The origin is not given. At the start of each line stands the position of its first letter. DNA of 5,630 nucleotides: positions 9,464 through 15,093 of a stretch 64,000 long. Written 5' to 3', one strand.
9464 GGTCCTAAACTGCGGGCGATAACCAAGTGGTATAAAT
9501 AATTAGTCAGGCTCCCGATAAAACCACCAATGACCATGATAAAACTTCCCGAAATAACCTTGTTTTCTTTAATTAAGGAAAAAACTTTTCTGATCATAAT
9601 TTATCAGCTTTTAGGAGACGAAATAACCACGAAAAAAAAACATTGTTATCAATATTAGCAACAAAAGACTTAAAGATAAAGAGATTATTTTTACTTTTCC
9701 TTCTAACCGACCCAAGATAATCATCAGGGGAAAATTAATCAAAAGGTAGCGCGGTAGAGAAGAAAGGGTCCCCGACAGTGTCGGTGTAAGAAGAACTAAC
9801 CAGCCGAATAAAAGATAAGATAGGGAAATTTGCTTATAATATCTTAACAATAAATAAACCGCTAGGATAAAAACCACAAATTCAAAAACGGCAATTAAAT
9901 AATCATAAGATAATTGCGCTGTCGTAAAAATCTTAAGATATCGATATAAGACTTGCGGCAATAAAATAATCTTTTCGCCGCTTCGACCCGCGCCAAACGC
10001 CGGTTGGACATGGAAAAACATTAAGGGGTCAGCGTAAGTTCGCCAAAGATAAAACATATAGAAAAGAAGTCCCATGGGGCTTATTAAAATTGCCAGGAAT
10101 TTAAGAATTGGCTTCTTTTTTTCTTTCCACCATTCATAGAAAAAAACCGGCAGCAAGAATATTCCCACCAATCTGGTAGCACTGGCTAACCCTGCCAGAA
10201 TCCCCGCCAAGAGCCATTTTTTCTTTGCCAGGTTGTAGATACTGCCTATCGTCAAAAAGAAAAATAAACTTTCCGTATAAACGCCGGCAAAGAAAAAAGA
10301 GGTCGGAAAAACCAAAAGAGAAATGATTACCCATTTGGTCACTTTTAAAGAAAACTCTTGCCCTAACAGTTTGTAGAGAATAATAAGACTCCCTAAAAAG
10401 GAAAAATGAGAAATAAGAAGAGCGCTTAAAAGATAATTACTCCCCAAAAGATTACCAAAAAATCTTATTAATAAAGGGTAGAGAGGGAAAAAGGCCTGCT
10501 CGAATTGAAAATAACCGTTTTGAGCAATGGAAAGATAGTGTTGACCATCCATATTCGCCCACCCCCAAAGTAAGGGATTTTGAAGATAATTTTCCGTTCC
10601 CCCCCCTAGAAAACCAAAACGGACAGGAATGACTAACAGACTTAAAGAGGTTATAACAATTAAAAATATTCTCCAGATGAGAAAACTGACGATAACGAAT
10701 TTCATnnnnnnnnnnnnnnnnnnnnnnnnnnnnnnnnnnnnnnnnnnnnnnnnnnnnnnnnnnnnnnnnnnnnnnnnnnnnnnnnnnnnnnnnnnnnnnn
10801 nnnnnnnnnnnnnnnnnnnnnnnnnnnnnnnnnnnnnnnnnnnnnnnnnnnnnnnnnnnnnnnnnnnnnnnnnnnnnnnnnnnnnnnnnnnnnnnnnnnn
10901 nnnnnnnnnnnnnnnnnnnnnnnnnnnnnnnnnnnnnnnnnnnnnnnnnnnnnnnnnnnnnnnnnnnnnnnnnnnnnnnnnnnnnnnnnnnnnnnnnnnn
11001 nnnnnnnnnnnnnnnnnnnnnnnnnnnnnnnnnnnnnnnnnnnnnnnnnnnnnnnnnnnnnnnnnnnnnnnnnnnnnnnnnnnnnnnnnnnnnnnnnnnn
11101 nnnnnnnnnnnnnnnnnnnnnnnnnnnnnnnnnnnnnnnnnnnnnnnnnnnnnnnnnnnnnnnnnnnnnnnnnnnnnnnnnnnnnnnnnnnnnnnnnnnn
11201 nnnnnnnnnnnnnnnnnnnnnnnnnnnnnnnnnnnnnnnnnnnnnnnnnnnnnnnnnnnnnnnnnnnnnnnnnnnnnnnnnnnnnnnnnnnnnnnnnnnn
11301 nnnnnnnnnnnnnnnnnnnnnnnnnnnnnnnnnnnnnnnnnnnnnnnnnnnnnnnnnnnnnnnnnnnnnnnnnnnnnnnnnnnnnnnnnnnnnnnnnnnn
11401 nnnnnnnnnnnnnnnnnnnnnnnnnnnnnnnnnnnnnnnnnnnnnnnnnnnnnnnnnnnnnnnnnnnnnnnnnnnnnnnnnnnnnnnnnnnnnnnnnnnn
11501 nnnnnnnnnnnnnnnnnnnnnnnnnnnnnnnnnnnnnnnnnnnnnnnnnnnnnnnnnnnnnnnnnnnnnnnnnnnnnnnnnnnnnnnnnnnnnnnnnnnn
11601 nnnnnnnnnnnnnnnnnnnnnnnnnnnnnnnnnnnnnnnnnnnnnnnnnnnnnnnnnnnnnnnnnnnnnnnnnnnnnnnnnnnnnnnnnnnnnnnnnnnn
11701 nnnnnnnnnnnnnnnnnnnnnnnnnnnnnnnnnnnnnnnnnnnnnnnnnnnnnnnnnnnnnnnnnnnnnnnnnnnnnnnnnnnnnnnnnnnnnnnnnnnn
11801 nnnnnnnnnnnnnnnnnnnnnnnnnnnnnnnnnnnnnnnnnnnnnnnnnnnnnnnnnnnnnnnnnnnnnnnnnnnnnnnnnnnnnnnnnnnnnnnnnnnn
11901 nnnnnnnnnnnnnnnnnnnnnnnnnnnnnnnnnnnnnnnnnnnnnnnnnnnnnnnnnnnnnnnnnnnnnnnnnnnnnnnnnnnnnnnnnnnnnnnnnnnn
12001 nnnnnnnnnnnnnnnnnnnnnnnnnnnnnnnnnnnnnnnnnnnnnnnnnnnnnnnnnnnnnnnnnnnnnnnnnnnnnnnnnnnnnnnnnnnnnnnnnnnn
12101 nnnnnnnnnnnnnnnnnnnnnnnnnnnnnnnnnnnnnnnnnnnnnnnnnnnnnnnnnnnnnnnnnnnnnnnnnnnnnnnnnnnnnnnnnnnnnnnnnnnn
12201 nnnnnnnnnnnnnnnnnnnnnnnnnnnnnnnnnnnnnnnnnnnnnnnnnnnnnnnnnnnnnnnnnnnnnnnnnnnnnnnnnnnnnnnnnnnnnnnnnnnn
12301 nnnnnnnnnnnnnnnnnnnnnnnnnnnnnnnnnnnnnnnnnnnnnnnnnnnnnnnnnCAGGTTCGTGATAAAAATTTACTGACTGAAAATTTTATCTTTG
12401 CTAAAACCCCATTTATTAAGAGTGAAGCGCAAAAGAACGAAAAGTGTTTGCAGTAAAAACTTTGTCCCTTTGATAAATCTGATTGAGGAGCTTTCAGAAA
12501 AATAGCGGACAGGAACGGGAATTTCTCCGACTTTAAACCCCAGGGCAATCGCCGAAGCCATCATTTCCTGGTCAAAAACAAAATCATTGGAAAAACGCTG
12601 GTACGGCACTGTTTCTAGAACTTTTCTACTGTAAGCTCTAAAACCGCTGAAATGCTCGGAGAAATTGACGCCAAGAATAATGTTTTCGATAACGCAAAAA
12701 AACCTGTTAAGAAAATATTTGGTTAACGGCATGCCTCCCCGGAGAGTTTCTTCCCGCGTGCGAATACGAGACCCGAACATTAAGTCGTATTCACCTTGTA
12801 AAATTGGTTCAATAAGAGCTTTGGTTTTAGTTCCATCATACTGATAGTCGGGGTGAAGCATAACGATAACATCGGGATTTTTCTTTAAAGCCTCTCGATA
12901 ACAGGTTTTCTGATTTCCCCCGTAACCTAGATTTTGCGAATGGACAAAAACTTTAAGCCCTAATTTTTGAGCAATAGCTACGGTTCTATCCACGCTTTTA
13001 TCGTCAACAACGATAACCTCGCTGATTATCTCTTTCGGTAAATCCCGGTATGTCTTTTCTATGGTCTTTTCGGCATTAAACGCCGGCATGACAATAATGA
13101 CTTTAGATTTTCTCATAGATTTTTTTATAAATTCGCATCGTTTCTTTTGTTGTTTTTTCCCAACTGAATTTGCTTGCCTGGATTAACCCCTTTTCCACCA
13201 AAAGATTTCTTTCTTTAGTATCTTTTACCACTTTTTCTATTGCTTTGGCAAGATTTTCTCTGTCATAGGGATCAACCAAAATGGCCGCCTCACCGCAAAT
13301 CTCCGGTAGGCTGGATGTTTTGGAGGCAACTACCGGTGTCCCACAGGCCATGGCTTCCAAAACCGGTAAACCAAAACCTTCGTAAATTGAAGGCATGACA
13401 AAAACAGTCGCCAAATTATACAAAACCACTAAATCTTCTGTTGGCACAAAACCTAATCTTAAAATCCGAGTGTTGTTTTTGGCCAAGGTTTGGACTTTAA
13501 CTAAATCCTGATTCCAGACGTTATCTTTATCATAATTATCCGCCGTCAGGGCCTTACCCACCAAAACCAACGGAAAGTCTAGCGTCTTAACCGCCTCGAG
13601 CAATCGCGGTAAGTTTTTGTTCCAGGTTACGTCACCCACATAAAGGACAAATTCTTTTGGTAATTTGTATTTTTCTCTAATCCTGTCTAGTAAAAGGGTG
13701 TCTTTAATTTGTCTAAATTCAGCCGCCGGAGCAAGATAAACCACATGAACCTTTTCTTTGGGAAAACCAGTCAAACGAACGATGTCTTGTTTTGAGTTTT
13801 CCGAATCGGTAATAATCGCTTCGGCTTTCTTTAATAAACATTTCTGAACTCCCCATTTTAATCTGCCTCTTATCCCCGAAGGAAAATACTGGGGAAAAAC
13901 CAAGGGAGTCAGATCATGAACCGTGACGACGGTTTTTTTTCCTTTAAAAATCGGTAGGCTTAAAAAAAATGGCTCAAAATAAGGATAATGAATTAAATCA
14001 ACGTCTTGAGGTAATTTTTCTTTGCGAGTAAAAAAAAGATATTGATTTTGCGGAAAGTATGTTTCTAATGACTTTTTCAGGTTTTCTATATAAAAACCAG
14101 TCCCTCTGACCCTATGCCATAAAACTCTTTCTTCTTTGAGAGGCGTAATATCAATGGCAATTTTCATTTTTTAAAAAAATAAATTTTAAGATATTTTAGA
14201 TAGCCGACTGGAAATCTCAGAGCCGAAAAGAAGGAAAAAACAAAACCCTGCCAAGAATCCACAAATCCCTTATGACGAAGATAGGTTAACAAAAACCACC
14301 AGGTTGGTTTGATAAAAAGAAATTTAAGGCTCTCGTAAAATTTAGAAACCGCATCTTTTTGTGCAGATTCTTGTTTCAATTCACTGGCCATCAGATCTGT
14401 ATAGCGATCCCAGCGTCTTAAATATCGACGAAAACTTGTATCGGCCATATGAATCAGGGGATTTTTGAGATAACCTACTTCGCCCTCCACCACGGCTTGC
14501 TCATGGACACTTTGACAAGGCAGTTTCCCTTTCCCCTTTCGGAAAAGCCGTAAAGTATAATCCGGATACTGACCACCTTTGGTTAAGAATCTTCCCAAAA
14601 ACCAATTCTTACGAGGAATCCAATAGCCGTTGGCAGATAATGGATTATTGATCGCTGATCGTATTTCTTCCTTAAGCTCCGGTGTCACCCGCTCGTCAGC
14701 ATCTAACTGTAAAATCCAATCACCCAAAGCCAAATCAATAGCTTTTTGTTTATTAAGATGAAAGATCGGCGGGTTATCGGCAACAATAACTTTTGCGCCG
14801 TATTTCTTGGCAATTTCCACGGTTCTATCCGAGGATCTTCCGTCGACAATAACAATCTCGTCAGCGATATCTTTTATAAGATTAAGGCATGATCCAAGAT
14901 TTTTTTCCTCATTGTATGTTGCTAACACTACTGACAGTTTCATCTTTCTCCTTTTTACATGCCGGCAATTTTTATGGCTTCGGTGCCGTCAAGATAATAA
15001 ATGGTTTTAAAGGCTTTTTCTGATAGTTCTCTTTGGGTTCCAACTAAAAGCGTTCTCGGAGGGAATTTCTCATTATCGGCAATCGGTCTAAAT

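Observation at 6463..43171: About 36.7 kb single-strand mega-operon of roughly 30 glycosylation genes dominated by GT-C membrane transferases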

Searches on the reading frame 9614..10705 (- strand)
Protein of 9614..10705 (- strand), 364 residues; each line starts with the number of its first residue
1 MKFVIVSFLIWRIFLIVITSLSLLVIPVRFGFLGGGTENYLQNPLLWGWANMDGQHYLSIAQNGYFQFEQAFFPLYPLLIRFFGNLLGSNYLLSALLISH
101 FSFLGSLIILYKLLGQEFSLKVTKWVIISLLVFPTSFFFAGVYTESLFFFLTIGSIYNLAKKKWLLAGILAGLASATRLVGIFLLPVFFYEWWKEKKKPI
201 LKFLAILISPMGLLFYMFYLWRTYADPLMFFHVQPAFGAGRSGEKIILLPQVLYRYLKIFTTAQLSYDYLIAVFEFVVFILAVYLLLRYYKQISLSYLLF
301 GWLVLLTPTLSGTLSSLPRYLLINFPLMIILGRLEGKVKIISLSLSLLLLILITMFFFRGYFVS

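Call 3: search_protein_families(library=pfam, proteins=[window:9614-10705:-], max_evalue=0.01)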
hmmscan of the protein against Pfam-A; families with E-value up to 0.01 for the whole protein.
window:9614-10705:- (364 aa): 1 family
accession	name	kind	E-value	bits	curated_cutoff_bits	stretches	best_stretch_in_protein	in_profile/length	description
PF04188.19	Mannosyl_trans2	-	2.8e-07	30.7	22.4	1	19-181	29-202/443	Mannosyltransferase (PIG-V)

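Call 13: search_protein_families(library=ncbifam, proteins=[window:9614-10705:-], max_evalue=0.1)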
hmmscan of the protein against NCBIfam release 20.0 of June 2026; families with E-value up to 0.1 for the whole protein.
window:9614-10705:- (364 aa): 0 families

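Call 44: search_solved_structures(query=window:9614-10705:-, max_evalue=1)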
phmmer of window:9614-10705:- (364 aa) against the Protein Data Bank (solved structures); distinct sequences matched with E-value up to 1: 0.

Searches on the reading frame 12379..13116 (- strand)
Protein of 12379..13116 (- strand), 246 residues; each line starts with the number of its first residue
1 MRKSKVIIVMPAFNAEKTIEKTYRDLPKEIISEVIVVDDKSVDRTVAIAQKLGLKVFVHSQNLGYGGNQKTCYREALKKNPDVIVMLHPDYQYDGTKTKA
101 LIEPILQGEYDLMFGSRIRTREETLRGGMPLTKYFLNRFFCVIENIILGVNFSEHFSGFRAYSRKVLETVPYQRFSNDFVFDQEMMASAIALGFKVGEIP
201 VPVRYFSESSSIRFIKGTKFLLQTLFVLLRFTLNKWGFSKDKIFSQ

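Call 3: search_protein_families(library=pfam, proteins=[window:12379-13116:-], max_evalue=0.01)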
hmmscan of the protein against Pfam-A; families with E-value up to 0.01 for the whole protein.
window:12379-13116:- (246 aa): 1 family
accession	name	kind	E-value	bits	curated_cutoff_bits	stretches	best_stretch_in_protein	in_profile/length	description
PF00535.33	Glycos_transf_2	-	7.5e-23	81.7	23.3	1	8-169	2-166/168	Glycosyl transferase family 2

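Call 69: search_solved_structures(query=window:12379-13116:-, max_evalue=0.001)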
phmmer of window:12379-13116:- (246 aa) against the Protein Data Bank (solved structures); distinct sequences matched with E-value up to 0.001: 1.
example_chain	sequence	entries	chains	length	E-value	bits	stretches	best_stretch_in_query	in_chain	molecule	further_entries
5mlz_A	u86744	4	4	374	3.6e-06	30.2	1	3-175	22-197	Dolichol monophosphate mannose synthase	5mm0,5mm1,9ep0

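Call 83: search_protein_families(library=ncbifam, proteins=[window:12379-13116:-], max_evalue=0.00001)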
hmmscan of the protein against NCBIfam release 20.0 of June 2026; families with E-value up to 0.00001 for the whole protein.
window:12379-13116:- (246 aa): 6 families
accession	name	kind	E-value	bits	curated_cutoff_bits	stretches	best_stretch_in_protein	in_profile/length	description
TIGR04182.1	glyco_TIGR04182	equivalog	5.8e-21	75.1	325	1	5-207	1-194/293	S-layer glycoprotein N-glycosyltransferase AglJ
NF058614.1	PPMAGASynPpgS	equivalog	1.1e-17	64.2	370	1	6-225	2-220/226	polyprenyl-phospho-N-acetylgalactosaminyl synthase PpgS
NF041391.1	DPhHxTase_Halo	equivalog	1.4e-13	50.3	375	1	10-204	1-184/213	dolichyl-phosphate hexose transferase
NF047588.1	GlcsyltransPgfSStrep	equivalog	5.1e-11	42.3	500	1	5-176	2-177/308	glycosyltransferase PgfS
TIGR04283.1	glyco_like_mftF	equivalog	2.2e-09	37.3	182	1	8-124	3-117/221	TIGR04283 family arsenosugar biosynthesis glycosyltransferase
NF010496.0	PRK13915.1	equivalog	7e-09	35.2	262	1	3-107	30-144/307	glucosyl-3-phosphoglycerate synthase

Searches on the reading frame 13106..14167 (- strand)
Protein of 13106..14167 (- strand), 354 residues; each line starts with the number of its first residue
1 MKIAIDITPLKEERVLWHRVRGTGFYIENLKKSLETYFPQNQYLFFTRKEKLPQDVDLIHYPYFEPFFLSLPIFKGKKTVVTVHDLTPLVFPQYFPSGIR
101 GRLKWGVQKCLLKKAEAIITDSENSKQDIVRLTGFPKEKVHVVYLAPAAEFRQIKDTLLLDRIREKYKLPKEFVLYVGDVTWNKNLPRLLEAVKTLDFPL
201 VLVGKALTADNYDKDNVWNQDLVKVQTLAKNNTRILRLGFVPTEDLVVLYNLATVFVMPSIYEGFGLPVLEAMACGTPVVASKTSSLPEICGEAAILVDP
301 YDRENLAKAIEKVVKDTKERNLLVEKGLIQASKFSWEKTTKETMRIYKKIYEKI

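Call 3: search_protein_families(library=pfam, proteins=[window:13106-14167:-], max_evalue=0.01)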
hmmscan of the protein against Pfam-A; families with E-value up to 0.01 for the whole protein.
window:13106-14167:- (354 aa): 7 families
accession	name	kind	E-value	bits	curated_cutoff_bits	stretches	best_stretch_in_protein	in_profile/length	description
PF00534.26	Glycos_transf_1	-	2.6e-34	118.7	26.4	1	164-327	6-169/172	Glycosyl transferases group 1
PF13692.12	Glyco_trans_1_4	-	1.6e-27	96.9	27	1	174-316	4-142/142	Glycosyl transferases group 1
PF13439.12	Glyco_transf_4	-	5.2e-13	49.8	28.5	1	30-144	51-163/170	Glycosyltransferase Family 4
PF20706.3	GT4-conflict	-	2.6e-10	40.3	26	1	246-340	275-382/385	Family 4 Glycosyltransferase in conflict systems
PF13524.12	Glyco_trans_1_2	-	3.1e-10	40.6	25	1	188-330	4-128/144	Glycosyl transferase-like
PF13579.12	Glyco_trans_4_4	-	7.6e-06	26.8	29.7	1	54-144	70-156/158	Glycosyl transferase 4-like domain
PF00982.27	Glyco_transf_20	-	0.00015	21.1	32.5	1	241-324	360-447/473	Glycosyltransferase family 20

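Call 83: search_protein_families(library=ncbifam, proteins=[window:13106-14167:-], max_evalue=0.00001)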
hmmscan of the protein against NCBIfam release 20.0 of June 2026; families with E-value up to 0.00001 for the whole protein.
window:13106-14167:- (354 aa): 29 families (the best 25 are shown)
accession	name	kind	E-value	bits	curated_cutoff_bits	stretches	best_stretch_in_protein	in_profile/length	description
TIGR02149.1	glgA_Coryne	subfamily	2.8e-38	132.1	302.4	1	74-350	104-390/391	glycogen synthase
TIGR04047.1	MSMEG_0565_glyc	hypoth_equivalog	3.8e-28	98.6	259.85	1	164-348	185-372/373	MSMEG_0565 family glycosyltransferase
TIGR03449.1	mycothiol_MshA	equivalog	1.1e-24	87.1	462.5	1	110-350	160-403/406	D-inositol-3-phosphate glycosyltransferase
NF038295.1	EPS_HpsP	equivalog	2.1e-20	73.1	550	1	161-350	195-387/388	hormogonium polysaccharide biosynthesis glycosyltransferase HpsP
NF053787.1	GlcN_PG_synth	equivalog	8.5e-18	64.3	480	1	163-351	187-360/361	N-acetylglucosaminyl phosphatidylglycerol synthase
NF047684.1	TeichurnBiosyTuaC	equivalog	4.6e-16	58.7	550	1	80-350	136-389/391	teichuronic acid biosynthesis protein TuaC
TIGR03999.1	thiol_BshA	equivalog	5.6e-16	58.4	273.7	1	234-351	256-374/375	N-acetyl-alpha-D-glucosaminyl L-malate synthase BshA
NF041876.1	EPS_EpsE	equivalog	1.6e-15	57.2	400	1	178-327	221-372/389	exopolysaccharide biosynthesis GT4 family glycosyltransferase EpsE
NF041010.1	glycosy_Agl16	equivalog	4.6e-15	55.3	575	1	100-349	119-350/352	glycosylation protein Agl16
TIGR03088.1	stp2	hypoth_equivalog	6.5e-15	55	409.05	1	246-349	266-372/374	TIGR03088 family PEP-CTERM/XrtA system glycosyltransferase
NF050063.1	ProtGlycPglJ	equivalog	4.7e-14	52.4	500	1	85-344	117-360/363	N-acetylgalactosamine-N,N'-diacetylbacillosaminyl-diphospho-undecaprenol 4-alpha-N-acetylgalactosaminyltransferase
TIGR04157.1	glyco_rSAM_CFB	subfamily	3.6e-13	49.3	400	1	109-313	164-362/406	TIGR04157 family glycosyltransferase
NF012028.0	PRK15484.1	subfamily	6.2e-13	48.6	618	1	171-344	193-372/380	lipopolysaccharide N-acetylglucosaminyltransferase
TIGR02472.1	sucr_P_syn_N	equivalog_domain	1.3e-11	44.1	576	1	253-344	337-435/439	sucrose-phosphate synthase, putative, glycosyltransferase domain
NF046085.1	XrtY_assoc_Gly1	equivalog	2.6e-11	43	400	1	103-352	150-386/387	XrtY-associated glycosyltransferase XYAG1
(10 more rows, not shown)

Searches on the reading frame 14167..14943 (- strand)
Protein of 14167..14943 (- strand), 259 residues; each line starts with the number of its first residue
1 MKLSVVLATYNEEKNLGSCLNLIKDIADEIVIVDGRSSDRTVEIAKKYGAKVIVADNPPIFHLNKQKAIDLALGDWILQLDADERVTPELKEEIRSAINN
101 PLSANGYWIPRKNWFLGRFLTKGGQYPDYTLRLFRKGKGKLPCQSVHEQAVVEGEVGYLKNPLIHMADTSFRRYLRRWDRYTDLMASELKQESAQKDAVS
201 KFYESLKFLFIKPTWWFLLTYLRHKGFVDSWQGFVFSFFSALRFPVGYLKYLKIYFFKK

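Call 3: search_protein_families(library=pfam, proteins=[window:14167-14943:-], max_evalue=0.01)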
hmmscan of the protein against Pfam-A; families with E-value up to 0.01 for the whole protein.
window:14167-14943:- (259 aa): 2 families
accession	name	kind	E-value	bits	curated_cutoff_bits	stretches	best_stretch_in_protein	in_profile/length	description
PF00535.33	Glycos_transf_2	-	3.1e-20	73.2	23.3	1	4-144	1-152/168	Glycosyl transferase family 2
PF13704.12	Glyco_tranf_2_4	-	2.9e-05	24.9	27.5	1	11-86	2-84/98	Glycosyl transferase family 2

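Call 28: search_solved_structures(query=window:14167-14943:-, max_evalue=0.001)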
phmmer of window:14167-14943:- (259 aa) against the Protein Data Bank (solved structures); distinct sequences matched with E-value up to 0.001: 11.
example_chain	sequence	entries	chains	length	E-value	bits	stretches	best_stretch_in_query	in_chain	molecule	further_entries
22ao_A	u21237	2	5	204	7.7e-11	45.2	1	4-155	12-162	GmaR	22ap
7msn_A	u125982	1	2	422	4.1e-08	36.2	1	7-95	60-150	SPbeta prophage-derived glycosyltransferase SunS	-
7msp_A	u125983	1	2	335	4.2e-08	36.2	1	7-95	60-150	SPbeta prophage-derived glycosyltransferase SunS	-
7msk_A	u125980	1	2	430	4.6e-07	32.8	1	7-86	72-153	Glyco_trans_2-like domain-containing protein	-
5mlz_A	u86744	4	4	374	1.3e-05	28.1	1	1-101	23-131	Dolichol monophosphate mannose synthase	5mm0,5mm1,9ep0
6p61_A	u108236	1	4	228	3.6e-05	26.6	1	3-89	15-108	Glycosyltransferase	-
9omm_A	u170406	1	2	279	4.3e-05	26.3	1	3-93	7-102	Glycosyltransferase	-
9omh_A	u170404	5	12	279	4.3e-05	26.3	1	3-93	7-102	Glycosyltransferase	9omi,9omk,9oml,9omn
9omj_A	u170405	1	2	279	4.3e-05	26.3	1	3-93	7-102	Glycosyltransferase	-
5tze_C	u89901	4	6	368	0.00022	24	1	1-94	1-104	Glycosyl transferase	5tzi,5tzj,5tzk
5tz8_A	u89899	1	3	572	0.00046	23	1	1-93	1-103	Glycosyl transferase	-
